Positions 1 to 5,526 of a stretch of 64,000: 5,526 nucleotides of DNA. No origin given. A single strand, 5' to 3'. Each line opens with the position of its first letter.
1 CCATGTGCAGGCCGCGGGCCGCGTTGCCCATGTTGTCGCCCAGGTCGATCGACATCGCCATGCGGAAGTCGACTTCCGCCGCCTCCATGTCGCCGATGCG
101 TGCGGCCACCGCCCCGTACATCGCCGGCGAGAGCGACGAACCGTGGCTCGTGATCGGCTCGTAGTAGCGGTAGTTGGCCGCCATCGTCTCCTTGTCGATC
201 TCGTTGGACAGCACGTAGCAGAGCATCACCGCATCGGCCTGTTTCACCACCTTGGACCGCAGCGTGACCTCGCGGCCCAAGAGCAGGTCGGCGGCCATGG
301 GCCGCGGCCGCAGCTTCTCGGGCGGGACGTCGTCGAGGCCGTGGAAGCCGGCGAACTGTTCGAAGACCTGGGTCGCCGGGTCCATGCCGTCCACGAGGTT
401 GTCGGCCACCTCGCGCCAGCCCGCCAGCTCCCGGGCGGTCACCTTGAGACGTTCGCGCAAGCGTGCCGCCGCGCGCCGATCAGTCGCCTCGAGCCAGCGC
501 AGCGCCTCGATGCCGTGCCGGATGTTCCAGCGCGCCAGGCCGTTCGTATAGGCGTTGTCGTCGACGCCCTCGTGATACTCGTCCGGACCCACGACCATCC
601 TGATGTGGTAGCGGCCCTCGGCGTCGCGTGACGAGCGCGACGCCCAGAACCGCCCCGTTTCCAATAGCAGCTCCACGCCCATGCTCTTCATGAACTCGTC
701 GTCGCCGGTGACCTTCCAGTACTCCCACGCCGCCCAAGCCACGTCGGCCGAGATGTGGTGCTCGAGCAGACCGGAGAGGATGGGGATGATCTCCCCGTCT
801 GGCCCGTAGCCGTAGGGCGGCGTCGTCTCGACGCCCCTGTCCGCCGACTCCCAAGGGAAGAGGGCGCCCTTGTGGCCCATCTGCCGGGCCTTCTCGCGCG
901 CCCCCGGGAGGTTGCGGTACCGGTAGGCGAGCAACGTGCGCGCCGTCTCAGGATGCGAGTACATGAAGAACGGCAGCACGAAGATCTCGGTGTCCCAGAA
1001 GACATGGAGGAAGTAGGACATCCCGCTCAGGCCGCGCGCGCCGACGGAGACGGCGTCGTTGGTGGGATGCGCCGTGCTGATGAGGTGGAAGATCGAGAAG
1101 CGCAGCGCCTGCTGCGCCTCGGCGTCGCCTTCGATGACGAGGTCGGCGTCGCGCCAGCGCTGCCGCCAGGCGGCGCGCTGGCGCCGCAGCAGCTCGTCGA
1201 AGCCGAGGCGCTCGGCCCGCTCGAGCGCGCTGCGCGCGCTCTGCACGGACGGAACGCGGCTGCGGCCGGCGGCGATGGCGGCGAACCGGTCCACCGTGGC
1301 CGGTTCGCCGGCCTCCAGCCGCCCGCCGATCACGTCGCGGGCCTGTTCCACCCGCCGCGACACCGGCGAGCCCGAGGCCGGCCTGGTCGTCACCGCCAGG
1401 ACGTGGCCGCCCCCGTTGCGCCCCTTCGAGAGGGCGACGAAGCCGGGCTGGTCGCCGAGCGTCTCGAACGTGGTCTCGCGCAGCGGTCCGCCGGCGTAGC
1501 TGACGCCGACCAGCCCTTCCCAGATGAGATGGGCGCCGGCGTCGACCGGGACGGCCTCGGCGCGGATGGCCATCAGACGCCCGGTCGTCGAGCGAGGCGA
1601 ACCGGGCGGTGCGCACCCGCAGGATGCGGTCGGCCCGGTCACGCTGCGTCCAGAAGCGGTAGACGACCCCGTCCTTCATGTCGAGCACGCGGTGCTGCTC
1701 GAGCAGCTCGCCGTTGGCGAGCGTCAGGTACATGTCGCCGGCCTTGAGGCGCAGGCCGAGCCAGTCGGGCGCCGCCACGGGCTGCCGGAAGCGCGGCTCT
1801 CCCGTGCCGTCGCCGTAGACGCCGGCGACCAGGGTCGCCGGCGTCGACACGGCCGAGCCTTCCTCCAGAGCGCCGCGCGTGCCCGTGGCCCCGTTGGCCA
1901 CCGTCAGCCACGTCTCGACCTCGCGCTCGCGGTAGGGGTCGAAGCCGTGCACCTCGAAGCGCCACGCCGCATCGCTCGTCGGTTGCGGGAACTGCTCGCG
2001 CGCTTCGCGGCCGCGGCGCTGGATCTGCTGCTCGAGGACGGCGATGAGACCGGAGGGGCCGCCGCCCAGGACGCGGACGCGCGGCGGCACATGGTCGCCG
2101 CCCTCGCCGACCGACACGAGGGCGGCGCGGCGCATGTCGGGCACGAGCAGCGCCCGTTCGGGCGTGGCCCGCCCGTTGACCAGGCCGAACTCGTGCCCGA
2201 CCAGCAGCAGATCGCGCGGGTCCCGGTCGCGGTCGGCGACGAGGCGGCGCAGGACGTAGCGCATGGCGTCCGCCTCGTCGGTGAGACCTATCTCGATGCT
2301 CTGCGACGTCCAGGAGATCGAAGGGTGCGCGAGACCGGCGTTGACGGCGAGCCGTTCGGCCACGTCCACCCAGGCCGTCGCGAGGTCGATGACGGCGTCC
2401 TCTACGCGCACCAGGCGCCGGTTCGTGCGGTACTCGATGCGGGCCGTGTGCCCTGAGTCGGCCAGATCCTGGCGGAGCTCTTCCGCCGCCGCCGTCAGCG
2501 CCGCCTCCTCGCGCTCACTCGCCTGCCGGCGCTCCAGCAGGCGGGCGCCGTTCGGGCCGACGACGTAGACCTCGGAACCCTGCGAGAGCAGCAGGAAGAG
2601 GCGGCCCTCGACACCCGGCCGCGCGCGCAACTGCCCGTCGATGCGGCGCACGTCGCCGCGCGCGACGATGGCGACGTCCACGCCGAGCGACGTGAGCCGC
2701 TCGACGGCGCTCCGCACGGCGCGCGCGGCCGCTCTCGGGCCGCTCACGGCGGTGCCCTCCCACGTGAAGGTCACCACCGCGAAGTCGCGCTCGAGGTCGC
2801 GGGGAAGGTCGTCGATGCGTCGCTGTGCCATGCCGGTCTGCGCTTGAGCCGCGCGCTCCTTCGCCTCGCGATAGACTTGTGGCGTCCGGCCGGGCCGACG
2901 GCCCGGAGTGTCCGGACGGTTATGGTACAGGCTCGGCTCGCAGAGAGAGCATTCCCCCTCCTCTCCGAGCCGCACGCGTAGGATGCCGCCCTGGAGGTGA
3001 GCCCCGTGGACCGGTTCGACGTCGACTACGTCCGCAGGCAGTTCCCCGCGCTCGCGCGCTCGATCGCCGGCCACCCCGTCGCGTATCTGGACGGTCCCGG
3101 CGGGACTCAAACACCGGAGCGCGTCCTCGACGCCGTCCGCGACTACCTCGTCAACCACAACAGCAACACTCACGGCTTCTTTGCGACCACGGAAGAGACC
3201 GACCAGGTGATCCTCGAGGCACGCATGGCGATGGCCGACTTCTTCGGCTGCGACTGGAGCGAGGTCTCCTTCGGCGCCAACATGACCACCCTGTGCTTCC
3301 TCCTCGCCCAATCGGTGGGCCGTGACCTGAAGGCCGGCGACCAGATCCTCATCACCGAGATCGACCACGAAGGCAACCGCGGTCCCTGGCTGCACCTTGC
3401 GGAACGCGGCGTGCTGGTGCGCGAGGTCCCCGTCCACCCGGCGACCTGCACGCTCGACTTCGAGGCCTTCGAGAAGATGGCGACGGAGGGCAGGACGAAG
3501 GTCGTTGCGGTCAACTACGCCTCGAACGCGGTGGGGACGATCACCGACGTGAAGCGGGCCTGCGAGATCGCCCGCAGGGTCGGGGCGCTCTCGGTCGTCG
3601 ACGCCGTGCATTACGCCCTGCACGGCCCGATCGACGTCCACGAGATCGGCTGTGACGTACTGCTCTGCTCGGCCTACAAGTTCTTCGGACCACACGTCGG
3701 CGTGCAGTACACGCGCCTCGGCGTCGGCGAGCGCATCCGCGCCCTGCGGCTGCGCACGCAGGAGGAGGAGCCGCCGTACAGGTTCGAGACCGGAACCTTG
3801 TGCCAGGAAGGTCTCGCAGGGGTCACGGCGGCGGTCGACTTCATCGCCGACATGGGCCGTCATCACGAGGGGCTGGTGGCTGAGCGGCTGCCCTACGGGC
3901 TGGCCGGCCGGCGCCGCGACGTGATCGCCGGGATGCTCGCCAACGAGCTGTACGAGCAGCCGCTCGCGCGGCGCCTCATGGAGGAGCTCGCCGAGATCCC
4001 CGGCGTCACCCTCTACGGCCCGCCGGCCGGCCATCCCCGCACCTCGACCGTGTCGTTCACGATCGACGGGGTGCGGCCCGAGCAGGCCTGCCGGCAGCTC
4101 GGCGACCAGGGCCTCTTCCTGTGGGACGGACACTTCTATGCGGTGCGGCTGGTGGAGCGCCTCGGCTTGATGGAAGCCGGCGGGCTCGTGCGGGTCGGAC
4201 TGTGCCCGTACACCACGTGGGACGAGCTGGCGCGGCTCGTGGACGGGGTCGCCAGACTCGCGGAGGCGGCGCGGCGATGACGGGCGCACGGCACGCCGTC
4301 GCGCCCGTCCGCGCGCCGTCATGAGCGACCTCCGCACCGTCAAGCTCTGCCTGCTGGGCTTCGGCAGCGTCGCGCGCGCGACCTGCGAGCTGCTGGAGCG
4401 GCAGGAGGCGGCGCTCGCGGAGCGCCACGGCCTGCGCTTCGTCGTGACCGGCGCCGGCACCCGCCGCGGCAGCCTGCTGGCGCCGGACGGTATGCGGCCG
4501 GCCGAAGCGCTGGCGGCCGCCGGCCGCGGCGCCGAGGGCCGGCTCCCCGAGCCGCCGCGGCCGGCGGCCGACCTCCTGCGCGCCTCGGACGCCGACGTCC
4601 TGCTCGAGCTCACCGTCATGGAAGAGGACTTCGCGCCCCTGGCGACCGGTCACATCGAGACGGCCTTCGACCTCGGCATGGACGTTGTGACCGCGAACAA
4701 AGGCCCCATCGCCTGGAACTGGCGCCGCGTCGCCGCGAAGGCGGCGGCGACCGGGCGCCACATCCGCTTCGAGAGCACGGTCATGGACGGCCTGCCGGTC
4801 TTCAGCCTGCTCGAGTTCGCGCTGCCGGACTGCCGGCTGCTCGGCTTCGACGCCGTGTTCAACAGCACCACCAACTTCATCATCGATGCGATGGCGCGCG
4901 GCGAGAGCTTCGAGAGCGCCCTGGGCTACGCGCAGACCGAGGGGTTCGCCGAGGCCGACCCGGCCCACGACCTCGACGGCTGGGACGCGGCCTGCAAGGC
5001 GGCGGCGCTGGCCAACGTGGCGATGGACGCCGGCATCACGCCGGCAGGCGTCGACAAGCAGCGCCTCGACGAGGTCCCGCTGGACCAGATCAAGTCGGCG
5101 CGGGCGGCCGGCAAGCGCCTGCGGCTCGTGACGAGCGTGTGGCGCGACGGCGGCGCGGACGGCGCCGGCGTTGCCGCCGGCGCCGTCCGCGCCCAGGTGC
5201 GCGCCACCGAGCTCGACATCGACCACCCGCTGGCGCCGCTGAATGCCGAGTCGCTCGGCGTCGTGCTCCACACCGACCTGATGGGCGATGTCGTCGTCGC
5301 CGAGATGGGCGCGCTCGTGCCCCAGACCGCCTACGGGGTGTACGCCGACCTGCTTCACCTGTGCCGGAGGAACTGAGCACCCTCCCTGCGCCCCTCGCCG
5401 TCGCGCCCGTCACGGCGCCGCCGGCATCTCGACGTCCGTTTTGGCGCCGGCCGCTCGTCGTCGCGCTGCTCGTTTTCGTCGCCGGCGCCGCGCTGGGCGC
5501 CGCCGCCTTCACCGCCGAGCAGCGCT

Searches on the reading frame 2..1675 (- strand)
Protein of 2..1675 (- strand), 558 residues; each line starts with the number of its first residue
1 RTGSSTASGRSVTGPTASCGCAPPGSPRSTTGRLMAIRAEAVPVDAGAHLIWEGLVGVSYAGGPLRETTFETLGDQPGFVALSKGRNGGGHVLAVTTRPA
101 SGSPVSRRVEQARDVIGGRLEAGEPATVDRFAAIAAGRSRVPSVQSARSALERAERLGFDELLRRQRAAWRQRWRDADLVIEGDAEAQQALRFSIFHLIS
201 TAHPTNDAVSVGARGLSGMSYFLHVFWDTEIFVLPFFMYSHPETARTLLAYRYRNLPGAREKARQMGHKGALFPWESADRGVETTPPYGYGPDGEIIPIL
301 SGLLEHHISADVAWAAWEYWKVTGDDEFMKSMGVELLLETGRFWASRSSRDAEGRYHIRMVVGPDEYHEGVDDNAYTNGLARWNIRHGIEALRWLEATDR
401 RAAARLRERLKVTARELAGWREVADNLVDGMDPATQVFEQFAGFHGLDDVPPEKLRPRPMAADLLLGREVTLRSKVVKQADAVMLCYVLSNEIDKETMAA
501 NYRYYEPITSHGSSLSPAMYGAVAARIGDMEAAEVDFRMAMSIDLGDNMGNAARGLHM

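Call 87: search_protein_families(library=pfam, max_evalue=0.0001, proteins=[window:2-1675:-])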
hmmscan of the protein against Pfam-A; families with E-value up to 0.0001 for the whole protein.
window:2-1675:- (558 aa): 1 family
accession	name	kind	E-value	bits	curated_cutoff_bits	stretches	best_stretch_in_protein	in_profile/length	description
PF03632.21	Glyco_hydro_65m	-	9.1e-111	370.8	27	1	192-558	1-363/371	Glycosyl hydrolase family 65 central catalytic domain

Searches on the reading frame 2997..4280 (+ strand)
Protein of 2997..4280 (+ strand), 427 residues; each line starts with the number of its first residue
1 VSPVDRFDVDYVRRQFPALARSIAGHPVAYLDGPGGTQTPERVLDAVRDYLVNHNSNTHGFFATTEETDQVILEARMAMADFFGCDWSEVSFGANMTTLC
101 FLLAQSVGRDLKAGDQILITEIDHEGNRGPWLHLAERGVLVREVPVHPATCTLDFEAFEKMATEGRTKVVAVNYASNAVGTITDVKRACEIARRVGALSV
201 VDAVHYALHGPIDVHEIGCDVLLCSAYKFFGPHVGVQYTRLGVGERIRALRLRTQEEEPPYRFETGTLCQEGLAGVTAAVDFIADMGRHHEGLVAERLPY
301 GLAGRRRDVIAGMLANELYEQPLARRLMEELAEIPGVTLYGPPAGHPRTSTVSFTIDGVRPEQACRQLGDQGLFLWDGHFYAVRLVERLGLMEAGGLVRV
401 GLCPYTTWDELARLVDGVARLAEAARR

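Call 13: search_protein_families(library=ncbifam, max_evalue=1e-10, proteins=[window:2997-4280:+])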
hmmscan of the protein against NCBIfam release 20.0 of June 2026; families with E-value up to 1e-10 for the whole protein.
window:2997-4280:+ (427 aa): 14 families
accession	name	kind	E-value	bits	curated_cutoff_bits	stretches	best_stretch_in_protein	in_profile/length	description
TIGR01976.1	am_tr_V_VC1184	hypoth_equivalog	5.7e-123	411.1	352.35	1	7-416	1-399/401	cysteine desulfurase-like protein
TIGR01979.1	sufS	subfamily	1.9e-61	208.1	475.1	2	11-289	2-294/403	SufS family cysteine desulfurase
NF041166.1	f2_encap_cargo1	exception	2e-55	189.1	800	1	5-287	223-519/623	family 2A encapsulin nanocompartment cargo protein cysteine desulfurase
NF006791.0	PRK09295.1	equivalog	1.9e-48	165.5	661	1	7-289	3-300/406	cysteine desulfurase SufS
TIGR03392.1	FeS_syn_CsdA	equivalog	4.1e-37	128.3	493.6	1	7-289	1-292/398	cysteine desulfurase CsdA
NF008126.0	PRK10874.1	equivalog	4.9e-37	128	607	1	6-289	3-295/401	cysteine desulfurase CsdA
TIGR01977.1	am_tr_V_EF2568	hypoth_equivalog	2.8e-33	115.5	377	1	39-287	12-267/376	cysteine desulfurase family protein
NF040779.1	Sec_lyase_SclA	exception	1.9e-27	96.2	525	1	38-286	11-267/378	selenocysteine lyase SclA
TIGR03402.1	FeS_nifS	equivalog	7.6e-27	94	530.75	1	30-283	2-249/379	cysteine desulfurase NifS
TIGR03235.1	DNA_S_dndA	equivalog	1.8e-18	67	480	1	30-248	1-221/353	cysteine desulfurase DndA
NF010611.0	PRK14012.1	equivalog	6.8e-15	54.9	548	1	29-281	7-259/406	IscS subfamily cysteine desulfurase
TIGR03403.1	nifS_epsilon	equivalog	6.8e-15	54.8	587.7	1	30-243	2-218/382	NifS family cysteine desulfurase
NF002806.0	PRK02948.1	subfamily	1.9e-14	53.4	304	1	30-285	3-253/381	IscS subfamily cysteine desulfurase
TIGR02006.1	IscS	equivalog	3.6e-14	52.6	643.2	1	30-281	6-255/402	IscS subfamily cysteine desulfurase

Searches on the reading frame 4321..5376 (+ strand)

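Call 13: search_protein_families(library=ncbifam, max_evalue=1e-10, proteins=[window:4321-5376:+])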
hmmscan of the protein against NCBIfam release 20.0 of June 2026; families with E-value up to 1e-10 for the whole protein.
window:4321-5376:+ (351 aa): 7 families
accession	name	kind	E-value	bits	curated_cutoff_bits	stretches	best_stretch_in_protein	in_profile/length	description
NF004912.0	PRK06270.1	equivalog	2.7e-67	227.6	373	1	6-349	3-338/343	homoserine dehydrogenase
NF004976.0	PRK06349.1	subfamily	1.2e-47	163.1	205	1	5-350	3-321/430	homoserine dehydrogenase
NF006235.0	PRK08374.1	equivalog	1.8e-45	155.5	451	1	6-346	2-327/336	homoserine dehydrogenase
NF005290.0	PRK06813.1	equivalog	2.1e-39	135.5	286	1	7-338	3-326/346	homoserine dehydrogenase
NF005002.0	PRK06392.1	equivalog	2e-34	119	296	1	5-348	2-325/329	homoserine dehydrogenase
NF006959.0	PRK09436.1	equivalog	6.3e-21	74.1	726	1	5-231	464-687/819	bifunctional aspartate kinase/homoserine dehydrogenase I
NF007003.0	PRK09466.1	subfamily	1.3e-16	60.2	582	1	5-232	457-682/810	bifunctional aspartate kinase/homoserine dehydrogenase II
